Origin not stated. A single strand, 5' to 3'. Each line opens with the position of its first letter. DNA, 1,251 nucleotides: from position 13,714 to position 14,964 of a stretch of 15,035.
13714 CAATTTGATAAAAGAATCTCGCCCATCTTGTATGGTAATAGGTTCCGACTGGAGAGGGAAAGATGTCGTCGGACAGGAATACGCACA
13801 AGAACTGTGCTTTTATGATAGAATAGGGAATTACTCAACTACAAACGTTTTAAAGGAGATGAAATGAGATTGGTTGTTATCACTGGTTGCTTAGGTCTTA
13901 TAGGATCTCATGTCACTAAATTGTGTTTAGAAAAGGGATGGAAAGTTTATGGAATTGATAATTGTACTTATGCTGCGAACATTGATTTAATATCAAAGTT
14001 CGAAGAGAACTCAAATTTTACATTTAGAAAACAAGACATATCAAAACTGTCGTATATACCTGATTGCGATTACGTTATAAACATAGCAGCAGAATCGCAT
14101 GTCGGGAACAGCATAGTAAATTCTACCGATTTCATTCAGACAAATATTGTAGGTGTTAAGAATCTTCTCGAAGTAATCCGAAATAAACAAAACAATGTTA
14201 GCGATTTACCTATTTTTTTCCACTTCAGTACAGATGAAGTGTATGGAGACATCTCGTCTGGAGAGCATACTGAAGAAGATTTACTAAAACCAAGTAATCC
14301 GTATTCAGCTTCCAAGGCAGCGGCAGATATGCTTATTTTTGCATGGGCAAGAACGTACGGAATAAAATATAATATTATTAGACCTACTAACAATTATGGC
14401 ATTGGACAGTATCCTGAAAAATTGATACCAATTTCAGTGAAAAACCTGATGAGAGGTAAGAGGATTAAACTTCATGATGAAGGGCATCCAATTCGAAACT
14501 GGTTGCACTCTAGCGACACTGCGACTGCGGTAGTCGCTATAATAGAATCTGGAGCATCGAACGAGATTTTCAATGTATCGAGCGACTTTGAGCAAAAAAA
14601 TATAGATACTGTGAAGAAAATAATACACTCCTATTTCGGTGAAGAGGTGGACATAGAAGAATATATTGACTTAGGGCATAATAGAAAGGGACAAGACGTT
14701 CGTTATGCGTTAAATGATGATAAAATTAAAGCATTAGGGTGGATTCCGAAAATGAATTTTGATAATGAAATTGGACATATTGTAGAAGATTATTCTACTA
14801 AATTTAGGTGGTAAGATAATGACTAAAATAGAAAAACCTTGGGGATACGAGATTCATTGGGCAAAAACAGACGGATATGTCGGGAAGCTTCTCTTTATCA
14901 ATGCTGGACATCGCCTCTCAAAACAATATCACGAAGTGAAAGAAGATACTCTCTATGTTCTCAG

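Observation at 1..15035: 15 kb with almost no intergenic DNA: a 21-gene translationally coupled glycan operon without export, polymerisation or lipid-priming genes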

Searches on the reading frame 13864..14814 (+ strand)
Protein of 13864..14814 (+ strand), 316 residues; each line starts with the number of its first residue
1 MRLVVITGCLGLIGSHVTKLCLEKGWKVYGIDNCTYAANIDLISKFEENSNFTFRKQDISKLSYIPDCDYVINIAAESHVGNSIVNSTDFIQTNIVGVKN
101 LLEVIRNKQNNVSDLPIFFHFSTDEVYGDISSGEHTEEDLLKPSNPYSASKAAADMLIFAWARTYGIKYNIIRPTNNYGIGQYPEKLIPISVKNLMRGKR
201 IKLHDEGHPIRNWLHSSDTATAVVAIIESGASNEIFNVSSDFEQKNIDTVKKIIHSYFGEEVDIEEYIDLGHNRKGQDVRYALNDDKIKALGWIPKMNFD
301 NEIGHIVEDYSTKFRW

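Call 6: search_protein_families(library=pfam, proteins=[window:13864-14814:+], max_evalue=0.01)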
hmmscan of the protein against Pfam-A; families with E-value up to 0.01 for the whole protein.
window:13864-14814:+ (316 aa): 7 families
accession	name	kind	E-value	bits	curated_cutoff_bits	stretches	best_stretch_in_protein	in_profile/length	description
PF16363.11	GDP_Man_Dehyd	-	2.3e-55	188.8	27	1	6-301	2-327/332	GDP-mannose 4,6 dehydratase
PF01370.27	Epimerase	-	5.6e-50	170.4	20.9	1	4-238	1-239/240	NAD dependent epimerase/dehydratase family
PF07993.18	NAD_binding_4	-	2.7e-10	40.3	20.1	1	49-240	72-244/258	Male sterility protein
PF04321.23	RmlD_sub_bind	-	1.5e-09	37.8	27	1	4-238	3-212/287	RmlD substrate binding domain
PF02719.21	Polysacc_synt_2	-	3.2e-08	33.5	20.2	1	4-258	1-248/293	Polysaccharide biosynthesis protein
PF01073.25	3Beta_HSD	-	6.1e-07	29.2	22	1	5-181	1-185/280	3-beta hydroxysteroid dehydrogenase/isomerase family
PF00106.31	adh_short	-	7.9e-05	22.7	26.6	0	3-63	2-62/195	short chain dehydrogenase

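Call 8: find_encoding_contigs(protein=window:13864-14814:+, flank=10000, max_places=6)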
Protein window:13864-14814:+ (316 aa): 2 contigs read that carry it; 1 place shown.
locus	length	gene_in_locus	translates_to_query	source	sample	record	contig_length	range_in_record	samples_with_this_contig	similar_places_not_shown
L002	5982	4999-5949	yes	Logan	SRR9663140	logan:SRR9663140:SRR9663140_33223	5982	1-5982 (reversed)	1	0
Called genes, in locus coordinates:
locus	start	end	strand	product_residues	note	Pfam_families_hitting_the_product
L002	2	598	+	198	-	?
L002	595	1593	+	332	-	PF01073:3Beta_HSD, PF01370:Epimerase, PF02719:Polysacc_synt_2, PF04321:RmlD_sub_bind (faint), PF05368:NmrA (weak), PF16363:GDP_Man_Dehyd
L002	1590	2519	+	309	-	PF01073:3Beta_HSD, PF01370:Epimerase, PF02719:Polysacc_synt_2, PF04321:RmlD_sub_bind, PF05368:NmrA (weak), PF16363:GDP_Man_Dehyd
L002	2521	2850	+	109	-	-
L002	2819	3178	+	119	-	PF00190:Cupin_1 (weak), PF07883:Cupin_2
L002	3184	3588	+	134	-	-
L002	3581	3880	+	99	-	PF06127:Mpo1-like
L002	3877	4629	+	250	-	PF00294:PfkB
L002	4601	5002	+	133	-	PF01467:CTP_transf_like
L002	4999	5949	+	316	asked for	PF01073:3Beta_HSD (weak), PF01370:Epimerase, PF02719:Polysacc_synt_2, PF04321:RmlD_sub_bind, PF16363:GDP_Man_Dehyd, PF07993:NAD_binding_4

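Call 33: search_protein_families(library=ncbifam, proteins=[L002:3184-3588:+, window:13864-14814:+], max_evalue=0.001)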
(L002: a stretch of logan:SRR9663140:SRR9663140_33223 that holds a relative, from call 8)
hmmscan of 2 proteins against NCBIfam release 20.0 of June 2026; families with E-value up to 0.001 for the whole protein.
L002:3184-3588:+ (134 aa): 0 families

window:13864-14814:+ (316 aa): 21 families
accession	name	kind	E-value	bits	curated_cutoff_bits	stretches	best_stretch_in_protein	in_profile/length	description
TIGR01181.1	dTDP_gluc_dehyt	equivalog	2.5e-89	299.5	365.1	1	4-316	2-317/321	dTDP-glucose 4,6-dehydratase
NF007490.0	PRK10084.1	subfamily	2e-61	208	649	1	4-316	3-340/361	dTDP-glucose 4,6-dehydratase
NF007582.0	PRK10217.1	equivalog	7.9e-60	202.8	698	1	1-313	1-334/355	dTDP-glucose 4,6-dehydratase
TIGR04180.1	EDH_00030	hypoth_equivalog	1.2e-32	113.1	475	1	4-296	1-295/297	NAD-dependent 4,6-dehydratase LegB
TIGR01179.1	galE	equivalog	4.8e-22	78.2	262.3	1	4-298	2-312/332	UDP-glucose 4-epimerase GalE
TIGR02622.1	CDP_4_6_dhtase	equivalog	4.6e-21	75.3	278.45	1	3-313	6-333/352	CDP-glucose 4,6-dehydratase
NF008872.0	PRK11908.1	equivalog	7.7e-17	61.3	294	1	2-312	2-337/349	bifunctional UDP-4-keto-pentose/UDP-xylose synthase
TIGR01472.1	gmd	equivalog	8.3e-14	51.5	415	1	4-167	3-175/342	GDP-mannose 4,6-dehydratase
TIGR02197.1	heptose_epim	equivalog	2.6e-13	49.8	274.6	1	4-277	1-278/316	ADP-glyceromanno-heptose 6-epimerase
NF005998.1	PRK08125.1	equivalog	1.1e-12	47.1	777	1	4-258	318-585/649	bifunctional UDP-4-amino-4-deoxy-L-arabinose formyltransferase/UDP-glucuronic acid oxidase ArnA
NF047922.1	GDPFucSynFcl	equivalog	2e-12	47.2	500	1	67-308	53-299/308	GDP-L-fucose synthase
NF011728.1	PRK15181.1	equivalog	1.4e-11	44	760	1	5-222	19-244/348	Vi polysaccharide biosynthesis UDP-N-acetylglucosaminuronic acid C-4 epimerase TviC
NF007956.0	PRK10675.1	subfamily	3.4e-08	33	394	1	4-155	3-157/338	UDP-glucose 4-epimerase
NF041015.1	UDPsulfquin_syn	equivalog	1.3e-06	27.7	575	1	199-310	250-363/384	UDP-sulfoquinovose synthase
NF043036.1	ErythonDh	equivalog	2.3e-06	27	325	1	4-164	3-166/321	D-erythronate dehydrogenase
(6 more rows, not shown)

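Call 56: search_solved_structures(query=L002:3184-3588:+, max_evalue=1)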
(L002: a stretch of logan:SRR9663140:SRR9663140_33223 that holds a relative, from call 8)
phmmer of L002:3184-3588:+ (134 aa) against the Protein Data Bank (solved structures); distinct sequences matched with E-value up to 1: 28.
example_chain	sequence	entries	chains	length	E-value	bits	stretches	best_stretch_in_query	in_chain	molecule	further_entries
9sv3_I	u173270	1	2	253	0.1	16.2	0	10-50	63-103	14-3-3 protein zeta/delta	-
8vys_B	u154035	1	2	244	0.17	15.5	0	10-50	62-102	14-3-3 protein zeta/delta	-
1a37_A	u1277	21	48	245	0.17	15.5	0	10-50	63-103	14-3-3 PROTEIN ZETA | 14-3-3 ZETA ISOFORM | 14-3-3 PROTEIN ZETA/DELTA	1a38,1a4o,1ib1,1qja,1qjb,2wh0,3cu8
8we2_A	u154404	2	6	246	0.17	15.5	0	10-50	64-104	14-3-3 protein zeta/delta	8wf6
4wrq_A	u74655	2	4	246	0.17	15.5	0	10-50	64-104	14-3-3 protein zeta/delta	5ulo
2v7d_A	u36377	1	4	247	0.17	15.5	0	10-50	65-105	14-3-3 PROTEIN ZETA/DELTA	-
9fum_A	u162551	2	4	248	0.17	15.5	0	10-50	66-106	14-3-3 protein zeta/delta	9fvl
3rdh_A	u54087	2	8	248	0.17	15.5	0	10-50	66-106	14-3-3 protein zeta/delta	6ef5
4hkc_A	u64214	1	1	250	0.18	15.4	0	10-50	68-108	14-3-3 protein zeta/delta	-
2c1j_A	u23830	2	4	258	0.19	15.3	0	10-50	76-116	14-3-3 PROTEIN ZETA/DELTA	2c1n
5wxn_A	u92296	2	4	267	0.2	15.3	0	10-50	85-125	14-3-3 protein zeta/delta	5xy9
3m91_B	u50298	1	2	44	0.23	15.1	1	28-64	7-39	Prokaryotic ubiquitin-like protein pup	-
7exe_A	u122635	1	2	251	0.25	14.9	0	10-50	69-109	14-3-3 protein zeta/delta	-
7d8h_A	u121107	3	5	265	0.31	14.6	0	10-50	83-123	14-3-3 protein zeta/delta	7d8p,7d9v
7q16_A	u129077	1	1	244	0.41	14.2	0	10-50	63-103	14-3-3 protein zeta/delta,Bcl2-associated agonist of cell death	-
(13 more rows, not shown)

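Call 67: find_homologous_proteins(query=L002:3184-3588:+, max_evalue=0.001)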
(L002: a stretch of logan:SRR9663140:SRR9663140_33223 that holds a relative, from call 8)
Query L002:3184-3588:+ (134 aa): 8000 proteins with E <= 0.001 among 8000 candidates; the best 120 are listed.
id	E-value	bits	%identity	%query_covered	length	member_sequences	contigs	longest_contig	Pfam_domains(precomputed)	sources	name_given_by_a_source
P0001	1.8e-83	295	99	100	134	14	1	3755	-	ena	-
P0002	3.1e-71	256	87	99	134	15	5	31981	-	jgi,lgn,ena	-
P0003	9.2e-69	248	86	97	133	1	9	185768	-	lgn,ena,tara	tara:strand:+ start:11914 stop:12315 length:402 start_codon:yes stop_codon:yes gene_type:complete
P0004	3.0e-68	246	85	97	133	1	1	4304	-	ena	-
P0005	4.1e-68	246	85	97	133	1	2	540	-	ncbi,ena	-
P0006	4.4e-68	246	84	98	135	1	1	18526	-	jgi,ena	-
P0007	5.3e-68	245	85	98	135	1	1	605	-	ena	-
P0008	1.2e-67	244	86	99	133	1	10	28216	-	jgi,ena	jgi:hypothetical protein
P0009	1.5e-67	244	86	99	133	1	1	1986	-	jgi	jgi:hypothetical protein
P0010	1.5e-67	244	84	97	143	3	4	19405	-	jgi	-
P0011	2.7e-67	243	86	99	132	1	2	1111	-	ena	-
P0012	2.9e-67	243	83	99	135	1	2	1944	-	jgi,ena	-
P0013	2.9e-67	243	82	99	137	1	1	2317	-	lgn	-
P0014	3.7e-67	243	86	99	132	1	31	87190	-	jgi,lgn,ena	-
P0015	5.2e-67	242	86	99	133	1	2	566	-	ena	-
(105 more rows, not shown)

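Call 69: find_encoding_contigs(protein=P0003, flank=10000, max_places=4)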
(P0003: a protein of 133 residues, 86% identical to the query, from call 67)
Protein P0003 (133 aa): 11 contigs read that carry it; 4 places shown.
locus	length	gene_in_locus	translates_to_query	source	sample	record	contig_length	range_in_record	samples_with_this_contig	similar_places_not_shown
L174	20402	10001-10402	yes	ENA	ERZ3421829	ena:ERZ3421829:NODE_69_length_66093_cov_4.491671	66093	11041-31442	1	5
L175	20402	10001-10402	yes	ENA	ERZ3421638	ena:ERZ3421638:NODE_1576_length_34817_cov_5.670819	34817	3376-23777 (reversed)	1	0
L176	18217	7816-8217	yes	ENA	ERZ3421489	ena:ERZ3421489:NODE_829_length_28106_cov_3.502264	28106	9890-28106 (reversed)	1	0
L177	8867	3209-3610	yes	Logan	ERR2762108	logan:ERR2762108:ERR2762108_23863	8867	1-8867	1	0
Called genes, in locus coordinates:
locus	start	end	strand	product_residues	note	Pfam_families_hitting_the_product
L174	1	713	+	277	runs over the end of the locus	PF03332:PMM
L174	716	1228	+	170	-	PF01467:CTP_transf_like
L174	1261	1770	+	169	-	PF01844:HNH, PF13395:HNH_4, PF14279:HNH_5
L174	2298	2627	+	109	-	-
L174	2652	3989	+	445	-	PF13638:PIN_4, PF13604:AAA_30 (faint), PF02562:PhoH, PF13245:AAA_19 (faint)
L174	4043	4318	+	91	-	-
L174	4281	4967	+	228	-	-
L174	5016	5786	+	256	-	PF12705:PDDEXK_1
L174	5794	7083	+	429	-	PF20706:GT4-conflict, PF00534:Glycos_transf_1, PF13692:Glyco_trans_1_4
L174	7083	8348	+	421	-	PF00534:Glycos_transf_1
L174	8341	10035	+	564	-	PF00535:Glycos_transf_2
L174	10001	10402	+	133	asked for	-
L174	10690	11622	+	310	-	PF01073:3Beta_HSD, PF01370:Epimerase, PF02719:Polysacc_synt_2, PF04321:RmlD_sub_bind, PF05368:NmrA (faint), PF16363:GDP_Man_Dehyd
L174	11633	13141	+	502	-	PF02310:B12-binding, PF04055:Radical_SAM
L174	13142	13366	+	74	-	-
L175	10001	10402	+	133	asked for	-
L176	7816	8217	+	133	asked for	-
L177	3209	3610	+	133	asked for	-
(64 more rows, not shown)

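Call 73: search_protein_representatives(protein=P0001)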
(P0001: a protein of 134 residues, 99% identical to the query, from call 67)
Query: 134 residues. Proteins with E-value up to 0.001 (for the whole library): 507; up to 1e-10: 324; up to 1e-30: 61. The best 150 are listed.
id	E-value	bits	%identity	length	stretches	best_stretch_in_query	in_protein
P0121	9.9e-65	233.0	84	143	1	2-133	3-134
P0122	3.4e-59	215.1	78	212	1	2-132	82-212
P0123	9.6e-59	213.7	76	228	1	3-133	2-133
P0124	1.1e-53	197.3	71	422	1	2-132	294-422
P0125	1.7e-51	190.2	69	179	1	3-133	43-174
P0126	4.6e-49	182.3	70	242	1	2-133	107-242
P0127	1.5e-46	174.2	66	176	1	2-129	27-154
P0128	1.9e-45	170.6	71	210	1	23-133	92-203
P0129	6.2e-45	169.0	65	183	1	3-133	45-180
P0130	6.3e-45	169.0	62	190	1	2-132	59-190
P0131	2.9e-44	166.8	59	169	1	2-133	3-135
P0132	4.3e-44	166.3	67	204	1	2-133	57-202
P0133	1.6e-43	164.4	60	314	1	4-132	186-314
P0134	1.2e-42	161.6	65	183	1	2-132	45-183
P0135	5.8e-42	159.4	64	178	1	3-134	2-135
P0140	4.7e-39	150.0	59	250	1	2-124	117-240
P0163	4.4e-33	130.7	37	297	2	8-125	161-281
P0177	3.8e-31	124.4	52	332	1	3-129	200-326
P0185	1.9e-30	122.1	35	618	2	1-131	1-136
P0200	8.6e-29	116.8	49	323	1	2-126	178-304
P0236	4.6e-25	104.7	34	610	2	5-124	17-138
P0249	7.3e-24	100.8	46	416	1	3-129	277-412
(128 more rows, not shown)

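Call 76: search_protein_families(library=pfam, proteins=[P0124, P0133, P0185, P0177, P0200, P0249, P0163, P0140, P0122, P0236], max_evalue=0.001)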
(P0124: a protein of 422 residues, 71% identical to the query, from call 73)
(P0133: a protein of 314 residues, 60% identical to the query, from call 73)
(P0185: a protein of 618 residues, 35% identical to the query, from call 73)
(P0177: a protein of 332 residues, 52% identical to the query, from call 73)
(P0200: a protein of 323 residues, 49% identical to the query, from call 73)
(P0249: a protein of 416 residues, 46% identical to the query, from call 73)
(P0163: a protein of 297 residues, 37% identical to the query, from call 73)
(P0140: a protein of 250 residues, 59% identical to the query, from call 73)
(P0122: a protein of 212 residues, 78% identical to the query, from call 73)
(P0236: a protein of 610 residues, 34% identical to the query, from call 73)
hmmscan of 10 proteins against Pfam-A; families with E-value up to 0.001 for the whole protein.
P0124 (422 aa): 0 families

P0133 (314 aa): 0 families

P0185 (618 aa): 0 families

P0177 (332 aa): 0 families

P0200 (323 aa): 3 families
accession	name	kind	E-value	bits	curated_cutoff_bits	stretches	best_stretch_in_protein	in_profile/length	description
PF07460.16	NUMOD3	-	9.1e-16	58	20.4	2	4-38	2-36/37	NUMOD3 motif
PF13392.12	HNH_3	-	0.00012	22.1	24.8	1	133-157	16-40/46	HNH endonuclease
PF01844.29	HNH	-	0.00022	21.8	21.4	1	124-163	1-43/47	HNH endonuclease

P0249 (416 aa): 0 families

P0163 (297 aa): 0 families

P0140 (250 aa): 0 families

P0122 (212 aa): 0 families

P0236 (610 aa): 1 family
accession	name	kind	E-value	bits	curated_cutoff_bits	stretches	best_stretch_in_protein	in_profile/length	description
PF14063.11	DUF4254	-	0.00041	20.7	27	0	11-36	66-91/144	Protein of unknown function (DUF4254)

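Call 82: predict_structure(alignment_id=A1)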
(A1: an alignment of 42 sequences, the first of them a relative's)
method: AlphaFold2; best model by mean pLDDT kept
length: 134 residues; sequences in the alignment: 42
mean_pLDDT: 89.1   pTM: 0.83
mean pLDDT of the five models: 89.1, 88.1, 87.3, 86.3, 79.6
residues with pLDDT >= 90: 79; 70-90: 45; 50-70: 10; < 50: 0
segments of 3 or more residues with pLDDT < 50: none
pLDDT, mean of each block of 10 residues (from residue 1): 78 98 97 98 92 85 97 93 84 92 92 77 80 79
secondary structure, 60 per line:
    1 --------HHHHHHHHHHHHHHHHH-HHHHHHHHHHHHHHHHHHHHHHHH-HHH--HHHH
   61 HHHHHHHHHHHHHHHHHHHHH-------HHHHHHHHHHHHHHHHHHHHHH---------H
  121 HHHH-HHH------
elements in order: H9-25 H27-50 H57-81 H89-110 H120-124

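Call 85: fold_search(model_id=the predicted structure, library=pdb)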
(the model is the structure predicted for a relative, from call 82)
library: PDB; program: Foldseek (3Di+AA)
matches with E <= 10: 63; with E <= 0.001: 0
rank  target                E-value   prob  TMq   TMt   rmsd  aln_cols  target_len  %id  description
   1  6s18_A                5.9e-01  0.28  0.25  0.24  12.2       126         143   11  Ligand binding domain of the P. putida receptor PcaY_PP in complex with glycerol (released 2020-10-21)
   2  6s33_A                9.8e-01  0.20  0.25  0.24  12.5       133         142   10  Ligand binding domain of the P. putida receptor PcaY_PP in complex with Protocatechuate (released 2020-10-21)
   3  6s1a_A                1.1e+00  0.18  0.25  0.24  11.9       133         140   14  Ligand binding domain of the P. putida receptor PcaY_PP (released 2020-10-21)
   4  6s1a_B                1.1e+00  0.25  0.29  0.29  12.6       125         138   11  Ligand binding domain of the P. putida receptor PcaY_PP (released 2020-10-21)
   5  6s37_A                1.3e+00  0.18  0.25  0.24  12.2       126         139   11  Ligand binding domain of the P. putida receptor PcaY_PP in complex with salicylic acid (released 2020-10-21)
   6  6s37_B                1.4e+00  0.20  0.25  0.26   9.4       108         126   12  Ligand binding domain of the P. putida receptor PcaY_PP in complex with salicylic acid (released 2020-10-21)
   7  6zz1_A                1.8e+00  0.38  0.36  0.34   7.6       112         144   11  Crystal structure of MLKL executioner domain in complex with a covalent inhibitor (released 2020-12-23)
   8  6s18_B                1.8e+00  0.23  0.29  0.29   9.1       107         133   12  Ligand binding domain of the P. putida receptor PcaY_PP in complex with glycerol (released 2020-10-21)
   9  2msv_MODEL_1_A        2.2e+00  0.23  0.35  0.32   9.0       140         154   10  Solution structure of the MLKL N-terminal domain (released 2014-09-24)
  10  6zvo_C                2.4e+00  0.20  0.36  0.35   9.5       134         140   12  Crystal structure of unliganded MLKL executioner domain (released 2020-12-23)
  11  9hf9                  2.5e+00  0.08  0.22  0.16  15.8       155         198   11  Crystal structure of human TRF1 TRFH domain in complex with compound 5 (released 2025-11-26)
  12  6s33_B                3.0e+00  0.16  0.29  0.29   9.0       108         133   12  Ligand binding domain of the P. putida receptor PcaY_PP in complex with Protocatechuate (released 2020-10-21)
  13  4ciu                  3.1e+00  0.09  0.25  0.06  19.6       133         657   15  Crystal structure of E. coli ClpB (released 2014-05-14)
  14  5lnf_MODEL_1_A        3.3e+00  0.07  0.22  0.23  12.6       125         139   12  Solution NMR structure of farnesylated PEX19, C-terminal domain (released 2017-03-15)
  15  4yjj_B                3.3e+00  0.04  0.19  0.16  17.8       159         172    8  Crystal structure of Phycocyanin from marine cyanobacterium Phormidium rubidum sp. A09DM (released 2016-03-09)
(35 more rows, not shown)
